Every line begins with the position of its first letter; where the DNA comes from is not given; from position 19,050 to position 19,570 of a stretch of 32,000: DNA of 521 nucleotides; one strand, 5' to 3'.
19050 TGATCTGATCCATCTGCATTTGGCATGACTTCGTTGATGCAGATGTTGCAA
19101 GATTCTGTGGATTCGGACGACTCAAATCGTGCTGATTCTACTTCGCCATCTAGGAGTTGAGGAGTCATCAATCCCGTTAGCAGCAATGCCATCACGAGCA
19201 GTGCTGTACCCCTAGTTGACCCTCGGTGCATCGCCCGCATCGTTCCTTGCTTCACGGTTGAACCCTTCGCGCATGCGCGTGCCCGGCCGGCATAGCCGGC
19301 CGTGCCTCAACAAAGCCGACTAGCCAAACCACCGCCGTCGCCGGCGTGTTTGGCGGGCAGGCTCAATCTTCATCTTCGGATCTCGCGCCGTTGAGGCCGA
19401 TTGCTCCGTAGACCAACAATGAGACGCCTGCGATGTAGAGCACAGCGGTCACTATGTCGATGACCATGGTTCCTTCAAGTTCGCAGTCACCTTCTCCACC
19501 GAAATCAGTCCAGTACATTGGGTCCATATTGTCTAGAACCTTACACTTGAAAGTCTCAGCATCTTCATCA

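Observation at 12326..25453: Six-gene co-directional cluster as a candidate surface system for harvesting extracellular nucleic acid and/or phospholipid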

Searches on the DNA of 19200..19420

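Call 84: search_rna_families(source=window, start=19200, end=19420, threshold=evalue, max_evalue=1)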
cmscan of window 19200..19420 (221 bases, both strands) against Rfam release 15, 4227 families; matches with E-value up to 1: 0.
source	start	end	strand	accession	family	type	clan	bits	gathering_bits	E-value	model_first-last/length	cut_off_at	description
